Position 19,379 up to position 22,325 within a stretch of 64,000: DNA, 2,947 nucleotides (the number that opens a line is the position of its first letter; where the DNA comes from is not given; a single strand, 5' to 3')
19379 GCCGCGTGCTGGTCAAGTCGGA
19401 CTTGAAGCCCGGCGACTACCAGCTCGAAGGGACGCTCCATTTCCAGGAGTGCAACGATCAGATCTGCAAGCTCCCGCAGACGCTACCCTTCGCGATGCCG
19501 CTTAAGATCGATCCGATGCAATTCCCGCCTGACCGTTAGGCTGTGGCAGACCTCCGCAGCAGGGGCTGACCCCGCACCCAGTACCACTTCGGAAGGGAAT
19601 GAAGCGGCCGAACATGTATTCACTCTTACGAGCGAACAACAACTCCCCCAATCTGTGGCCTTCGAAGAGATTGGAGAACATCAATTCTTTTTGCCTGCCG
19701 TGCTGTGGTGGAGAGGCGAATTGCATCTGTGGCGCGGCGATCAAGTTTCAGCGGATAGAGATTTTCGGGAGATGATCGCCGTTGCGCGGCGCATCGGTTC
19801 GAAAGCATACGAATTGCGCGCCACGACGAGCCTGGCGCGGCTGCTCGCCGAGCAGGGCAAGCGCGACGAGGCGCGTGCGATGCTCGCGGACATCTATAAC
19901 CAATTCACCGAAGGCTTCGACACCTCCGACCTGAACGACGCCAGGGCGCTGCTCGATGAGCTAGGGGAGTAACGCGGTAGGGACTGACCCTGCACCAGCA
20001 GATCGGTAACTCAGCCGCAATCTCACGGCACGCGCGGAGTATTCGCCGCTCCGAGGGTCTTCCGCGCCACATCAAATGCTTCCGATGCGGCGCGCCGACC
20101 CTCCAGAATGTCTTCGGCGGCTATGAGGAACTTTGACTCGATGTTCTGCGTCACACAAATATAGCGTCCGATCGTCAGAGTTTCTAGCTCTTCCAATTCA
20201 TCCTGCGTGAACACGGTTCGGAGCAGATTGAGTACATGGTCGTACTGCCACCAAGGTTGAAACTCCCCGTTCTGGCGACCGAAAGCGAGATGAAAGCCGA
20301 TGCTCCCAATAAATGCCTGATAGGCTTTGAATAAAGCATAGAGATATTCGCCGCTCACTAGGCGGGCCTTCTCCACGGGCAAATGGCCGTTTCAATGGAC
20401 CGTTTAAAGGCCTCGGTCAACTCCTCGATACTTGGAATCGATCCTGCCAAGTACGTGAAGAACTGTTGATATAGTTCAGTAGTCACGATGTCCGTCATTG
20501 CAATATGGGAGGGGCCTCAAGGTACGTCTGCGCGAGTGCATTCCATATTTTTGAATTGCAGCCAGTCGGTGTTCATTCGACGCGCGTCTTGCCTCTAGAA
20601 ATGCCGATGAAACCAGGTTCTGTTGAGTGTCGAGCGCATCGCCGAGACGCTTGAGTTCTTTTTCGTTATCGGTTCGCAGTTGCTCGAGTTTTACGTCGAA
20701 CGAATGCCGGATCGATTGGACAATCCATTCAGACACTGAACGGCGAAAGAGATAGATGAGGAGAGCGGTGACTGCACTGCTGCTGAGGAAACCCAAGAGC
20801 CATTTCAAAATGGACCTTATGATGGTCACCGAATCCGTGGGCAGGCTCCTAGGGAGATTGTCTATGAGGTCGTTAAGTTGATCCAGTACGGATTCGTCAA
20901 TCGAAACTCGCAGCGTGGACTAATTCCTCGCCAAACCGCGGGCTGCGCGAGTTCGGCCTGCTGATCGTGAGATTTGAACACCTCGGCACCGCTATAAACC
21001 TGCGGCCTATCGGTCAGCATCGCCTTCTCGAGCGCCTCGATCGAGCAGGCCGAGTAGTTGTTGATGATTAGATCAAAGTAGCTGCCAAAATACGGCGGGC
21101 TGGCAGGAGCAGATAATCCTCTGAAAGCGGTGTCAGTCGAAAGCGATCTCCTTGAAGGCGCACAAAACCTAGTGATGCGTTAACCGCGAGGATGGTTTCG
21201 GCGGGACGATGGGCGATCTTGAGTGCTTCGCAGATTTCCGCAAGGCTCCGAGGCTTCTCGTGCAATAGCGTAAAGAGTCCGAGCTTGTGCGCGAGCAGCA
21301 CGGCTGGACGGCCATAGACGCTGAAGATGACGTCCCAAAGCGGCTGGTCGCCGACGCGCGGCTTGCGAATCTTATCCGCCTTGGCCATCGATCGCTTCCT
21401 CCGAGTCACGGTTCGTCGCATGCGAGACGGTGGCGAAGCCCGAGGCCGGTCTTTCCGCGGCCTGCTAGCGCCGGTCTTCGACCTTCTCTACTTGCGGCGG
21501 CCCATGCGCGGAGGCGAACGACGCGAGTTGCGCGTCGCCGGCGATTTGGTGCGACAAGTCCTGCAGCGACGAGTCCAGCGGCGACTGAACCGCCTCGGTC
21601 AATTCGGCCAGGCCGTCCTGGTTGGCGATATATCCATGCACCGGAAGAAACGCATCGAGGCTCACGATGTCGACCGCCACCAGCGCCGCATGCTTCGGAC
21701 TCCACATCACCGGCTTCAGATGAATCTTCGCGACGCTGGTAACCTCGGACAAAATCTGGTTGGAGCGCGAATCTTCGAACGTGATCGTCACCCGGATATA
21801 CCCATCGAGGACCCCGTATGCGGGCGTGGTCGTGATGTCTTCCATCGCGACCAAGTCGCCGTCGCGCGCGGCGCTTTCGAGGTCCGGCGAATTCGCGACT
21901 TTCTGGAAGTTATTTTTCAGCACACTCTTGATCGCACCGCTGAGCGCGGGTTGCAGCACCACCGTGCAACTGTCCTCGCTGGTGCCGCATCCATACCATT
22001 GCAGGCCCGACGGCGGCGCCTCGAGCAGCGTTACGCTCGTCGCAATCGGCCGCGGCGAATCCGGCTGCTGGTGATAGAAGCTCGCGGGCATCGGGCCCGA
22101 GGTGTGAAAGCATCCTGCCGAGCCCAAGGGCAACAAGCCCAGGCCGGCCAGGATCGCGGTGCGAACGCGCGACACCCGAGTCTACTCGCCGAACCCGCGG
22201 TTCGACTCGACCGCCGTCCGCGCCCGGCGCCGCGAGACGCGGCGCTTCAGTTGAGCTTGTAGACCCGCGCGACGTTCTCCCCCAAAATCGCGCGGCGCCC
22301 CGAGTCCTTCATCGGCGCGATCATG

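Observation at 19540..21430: Low-GC decayed locus with direct repeats, two gene remnants and two orphan small genes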

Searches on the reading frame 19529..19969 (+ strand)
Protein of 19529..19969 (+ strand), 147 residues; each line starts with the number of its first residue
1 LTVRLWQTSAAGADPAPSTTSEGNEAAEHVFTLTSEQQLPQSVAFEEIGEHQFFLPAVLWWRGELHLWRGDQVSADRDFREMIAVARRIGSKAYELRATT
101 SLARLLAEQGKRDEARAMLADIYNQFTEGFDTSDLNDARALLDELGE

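Call 51: find_homologous_proteins(query=window:19529-19969:+, max_evalue=1e-8)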
Query seq(147 aa) (147 aa): 7852 proteins with E <= 1e-8 among 8000 candidates; the best 120 are listed.
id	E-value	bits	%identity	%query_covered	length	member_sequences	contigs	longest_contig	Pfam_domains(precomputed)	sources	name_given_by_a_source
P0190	2.4e-61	224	99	71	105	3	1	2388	PF13424.13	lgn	-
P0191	1.4e-46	176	79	71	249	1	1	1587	PF17874.8,PF13424.13,PF13432.13,PF07719.24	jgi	jgi:tetratricopeptide (TPR) repeat protein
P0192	4.9e-45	171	80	69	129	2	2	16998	PF17874.8,PF13424.13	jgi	jgi:tetratricopeptide (TPR) repeat protein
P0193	1.1e-44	170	78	70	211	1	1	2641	PF07721.21,PF14559.13,PF17874.8,PF13424.13,PF13432.13,PF13428.13,PF07719.24,PF13174.13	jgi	jgi:tetratricopeptide (TPR) repeat protein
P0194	5.8e-44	167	76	69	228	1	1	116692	PF07721.21,PF14559.13,PF17874.8,PF13424.13,PF13428.13,PF07719.24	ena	-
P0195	8.6e-44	167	73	69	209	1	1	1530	PF07721.21,PF14559.13,PF17874.8,PF13424.13,PF13432.13,PF13181.13,PF07719.24,PF13374.13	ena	-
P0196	2.4e-42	162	75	71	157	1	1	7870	PF17874.8,PF13424.13,PF07719.24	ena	-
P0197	2.7e-42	162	75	69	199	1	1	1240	PF14559.13,PF17874.8,PF13424.13,PF07719.24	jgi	jgi:tetratricopeptide (TPR) repeat protein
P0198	6.9e-42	160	77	68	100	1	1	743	PF07721.21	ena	-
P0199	1.1e-41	160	75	69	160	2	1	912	PF07721.21,PF17874.8,PF13424.13,PF13428.13,PF07719.24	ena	-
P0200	1.8e-41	159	80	65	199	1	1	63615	PF07721.21,PF14559.13,PF17874.8,PF13424.13,PF07719.24,PF13174.13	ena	-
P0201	2.0e-41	159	76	69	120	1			PF17874.8,PF13424.13,PF07719.24,PF13374.13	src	-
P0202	2.2e-41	159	75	69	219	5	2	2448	PF07721.21,PF17874.8,PF13424.13,PF07719.24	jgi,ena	jgi:tetratricopeptide (TPR) repeat protein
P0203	4.9e-41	158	73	70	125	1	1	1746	PF07721.21,PF17874.8,PF13424.13,PF13432.13,PF07719.24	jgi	jgi:adenylate cyclase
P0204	5.4e-41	158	75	69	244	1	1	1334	PF07721.21,PF17874.8,PF13424.13,PF13176.13,PF13432.13,PF13428.13,PF13181.13,PF07719.24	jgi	-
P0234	1.6e-32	130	86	52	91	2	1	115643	PF13374.13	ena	-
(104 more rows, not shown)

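Call 53: find_encoding_contigs(protein=P0192, flank=4000, max_places=3)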
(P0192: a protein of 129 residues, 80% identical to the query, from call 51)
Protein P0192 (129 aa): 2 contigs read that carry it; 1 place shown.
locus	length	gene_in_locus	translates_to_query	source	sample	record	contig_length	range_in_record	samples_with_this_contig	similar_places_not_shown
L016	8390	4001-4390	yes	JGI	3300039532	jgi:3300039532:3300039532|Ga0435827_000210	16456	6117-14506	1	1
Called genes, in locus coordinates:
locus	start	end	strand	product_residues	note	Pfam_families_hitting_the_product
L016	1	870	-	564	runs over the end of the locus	PF06472:ABC_membrane_2, PF00664:ABC_membrane, PF05992:SbmA_BacA, PF00005:ABC_tran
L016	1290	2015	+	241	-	PF05598:DUF772, PF01609:DDE_Tnp_1, PF13612:DDE_Tnp_1_3 (weak)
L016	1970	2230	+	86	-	-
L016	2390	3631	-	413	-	PF02771:Acyl-CoA_dh_N, PF02770:Acyl-CoA_dh_M, PF00441:Acyl-CoA_dh_1, PF08028:Acyl-CoA_dh_2, PF22924:ACOX_C_alpha1 (weak)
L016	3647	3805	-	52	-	-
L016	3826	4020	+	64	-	-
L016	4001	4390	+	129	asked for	PF17874:TPR_MalT, PF13424:TPR_12 (weak)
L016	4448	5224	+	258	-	PF00106:adh_short, PF08659:KR, PF13561:adh_short_C2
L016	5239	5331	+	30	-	-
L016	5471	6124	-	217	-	-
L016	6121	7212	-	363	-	PF13565:HTH_32 (weak), PF13683:rve_3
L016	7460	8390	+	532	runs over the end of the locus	PF01266:DAO (weak), PF13450:NAD_binding_8 (weak), PF00732:GMC_oxred_N, PF05199:GMC_oxred_C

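Call 54: find_encoding_contigs(protein=P0234, flank=4000, max_places=3)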
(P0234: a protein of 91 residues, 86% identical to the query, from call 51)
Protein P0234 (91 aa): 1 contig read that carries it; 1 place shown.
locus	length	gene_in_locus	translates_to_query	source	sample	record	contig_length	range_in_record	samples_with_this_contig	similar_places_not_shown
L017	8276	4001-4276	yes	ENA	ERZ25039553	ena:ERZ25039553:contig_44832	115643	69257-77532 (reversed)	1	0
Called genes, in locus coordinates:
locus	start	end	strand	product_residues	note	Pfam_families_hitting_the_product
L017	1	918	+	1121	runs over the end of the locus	PF12773:DZR, PF13240:Zn_Ribbon_1 (weak), PF00211:Guanylate_cyc, PF13191:AAA_16, PF13424:TPR_12 (faint)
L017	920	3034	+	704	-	PF12773:DZR, PF13240:Zn_Ribbon_1, PF13248:Zn_ribbon_3 (faint), PF24463:DUF7577 (faint), PF13240:Zn_Ribbon_1 (weak), PF00211:Guanylate_cyc, PF13191:AAA_16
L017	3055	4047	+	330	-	-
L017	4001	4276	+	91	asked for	PF13374:TPR_10 (faint)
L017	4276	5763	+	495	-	PF00924:MS_channel_2nd, PF21082:MS_channel_3rd (faint), PF00027:cNMP_binding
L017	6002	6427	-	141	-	-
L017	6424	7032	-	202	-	-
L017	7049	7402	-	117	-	-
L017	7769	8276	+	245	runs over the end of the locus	PF00211:Guanylate_cyc (weak)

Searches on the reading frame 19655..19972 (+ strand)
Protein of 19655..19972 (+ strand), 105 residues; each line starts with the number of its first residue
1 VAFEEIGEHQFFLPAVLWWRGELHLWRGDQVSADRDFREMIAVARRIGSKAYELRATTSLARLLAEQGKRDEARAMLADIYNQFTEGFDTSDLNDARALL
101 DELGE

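Call 4: search_protein_families(library=pfam, proteins=[window:19655-19972:+], max_evalue=1)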
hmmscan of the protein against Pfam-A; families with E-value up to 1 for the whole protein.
window:19655-19972:+ (105 aa): 10 families
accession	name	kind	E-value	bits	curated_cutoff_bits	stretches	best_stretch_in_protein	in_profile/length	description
PF13424.12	TPR_12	-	7.5e-06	26.5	30.1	1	16-82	5-73/77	Tetratricopeptide repeat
PF13374.12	TPR_10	-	1.5e-05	25.2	27.5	1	55-78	3-26/42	Tetratricopeptide repeat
PF17874.7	TPR_MalT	-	7.2e-05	22.7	45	1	7-81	115-188/336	MalT-like TPR region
PF13174.12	TPR_6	-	0.00014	22.7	26.3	1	60-84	6-30/33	Tetratricopeptide repeat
PF07721.20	TPR_4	-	0.00028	21.6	27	1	55-78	2-25/26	Tetratricopeptide repeat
PF14559.12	TPR_19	-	0.00093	19.9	25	1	56-80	27-51/68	Tetratricopeptide repeat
PF07719.23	TPR_2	-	0.0021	18.5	27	0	15-42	2-29/34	Tetratricopeptide repeat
PF13428.12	TPR_14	-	0.0087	17.1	23.5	1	56-84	3-31/44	Tetratricopeptide repeat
PF09976.15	TPR_21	-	0.045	13.9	25.5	1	42-82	101-141/193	Tetratricopeptide repeat-like domain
PF02011.21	Glyco_hydro_48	-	0.11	11.5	25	1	8-87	447-527/619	Glycosyl hydrolase family 48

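Call 18: search_protein_families(library=ncbifam, proteins=[window:19655-19972:+], max_evalue=1)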
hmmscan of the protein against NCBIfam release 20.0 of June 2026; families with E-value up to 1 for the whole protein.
window:19655-19972:+ (105 aa): 2 families
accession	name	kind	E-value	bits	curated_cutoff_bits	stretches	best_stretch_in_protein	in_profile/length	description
TIGR02795.1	tol_pal_ybgF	equivalog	0.00031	21.3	90.1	1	17-86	42-108/119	tol-pal system protein YbgF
TIGR03504.1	FimV_Cterm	subfamily_domain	0.077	13.1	30.65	0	60-80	5-25/44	FimV/HubP family polar landmark protein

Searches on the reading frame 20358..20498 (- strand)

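Call 4: search_protein_families(library=pfam, proteins=[window:20358-20498:-], max_evalue=1)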
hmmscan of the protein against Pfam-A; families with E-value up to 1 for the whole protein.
window:20358-20498:- (46 aa): 1 family
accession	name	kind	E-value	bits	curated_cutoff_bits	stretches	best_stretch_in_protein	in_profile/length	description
PF15047.11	DUF4533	-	0.18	11.8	28.6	1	8-40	7-39/225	Protein of unknown function (DUF4533)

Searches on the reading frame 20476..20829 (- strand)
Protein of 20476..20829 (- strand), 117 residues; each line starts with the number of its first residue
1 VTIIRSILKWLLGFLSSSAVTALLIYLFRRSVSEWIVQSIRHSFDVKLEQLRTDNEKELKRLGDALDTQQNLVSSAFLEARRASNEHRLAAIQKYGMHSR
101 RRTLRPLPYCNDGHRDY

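Call 4: search_protein_families(library=pfam, proteins=[window:20476-20829:-], max_evalue=1)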
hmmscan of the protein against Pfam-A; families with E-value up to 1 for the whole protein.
window:20476-20829:- (117 aa): 1 family
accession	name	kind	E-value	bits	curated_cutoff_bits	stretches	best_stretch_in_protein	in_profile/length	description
PF15179.11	Myc_target_1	-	0.022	15.2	31.1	1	8-115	27-132/193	Myc target protein 1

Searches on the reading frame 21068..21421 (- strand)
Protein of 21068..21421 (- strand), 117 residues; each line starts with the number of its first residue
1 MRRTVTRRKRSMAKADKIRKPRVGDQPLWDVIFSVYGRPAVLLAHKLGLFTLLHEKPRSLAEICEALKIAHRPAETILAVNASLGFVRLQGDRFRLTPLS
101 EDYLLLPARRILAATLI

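Call 4: search_protein_families(library=pfam, proteins=[window:21068-21421:-], max_evalue=1)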
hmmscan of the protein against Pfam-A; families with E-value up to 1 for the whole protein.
window:21068-21421:- (117 aa): 3 families
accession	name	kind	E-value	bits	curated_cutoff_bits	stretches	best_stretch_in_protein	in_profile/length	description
PF08100.18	Dimerisation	-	3.9e-09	36.6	25.6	1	27-104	8-91/93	O-methyltransferase dimerisation domain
PF24409.1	wHTH-PRTase_assc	-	0.032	14.7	27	1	51-102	5-53/83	wHTH-PRTase associated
PF25213.1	HVO_A0261_N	-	0.055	13.8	35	1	43-99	10-66/86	HVO_A0261 N-terminal domain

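Call 18: search_protein_families(library=ncbifam, proteins=[window:21068-21421:-], max_evalue=1)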
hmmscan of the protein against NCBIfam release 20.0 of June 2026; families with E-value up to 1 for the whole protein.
window:21068-21421:- (117 aa): 2 families
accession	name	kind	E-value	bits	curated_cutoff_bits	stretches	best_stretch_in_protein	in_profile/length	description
TIGR02716.1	C20_methyl_CrtF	equivalog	0.00014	21.1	276.1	1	44-107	10-72/306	bacteriochlorophyllide d C-20 methyltransferase BchU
NF053543.1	FlxJ_fam_MTase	equivalog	0.12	11.3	560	1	43-98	32-89/352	FlxJ family methyltransferase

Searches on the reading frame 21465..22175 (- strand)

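Call 4: search_protein_families(library=pfam, proteins=[window:21465-22175:-], max_evalue=1)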
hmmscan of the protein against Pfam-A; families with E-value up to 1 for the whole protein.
window:21465-22175:- (236 aa): 0 families

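Call 18: search_protein_families(library=ncbifam, proteins=[window:21465-22175:-], max_evalue=1)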
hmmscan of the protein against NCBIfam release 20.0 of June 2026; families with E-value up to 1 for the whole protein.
window:21465-22175:- (236 aa): 1 family
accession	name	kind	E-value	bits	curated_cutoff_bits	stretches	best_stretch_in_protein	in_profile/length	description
NF006596.0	PRK09133.1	subfamily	0.15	10.6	349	1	67-123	380-433/474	hypothetical protein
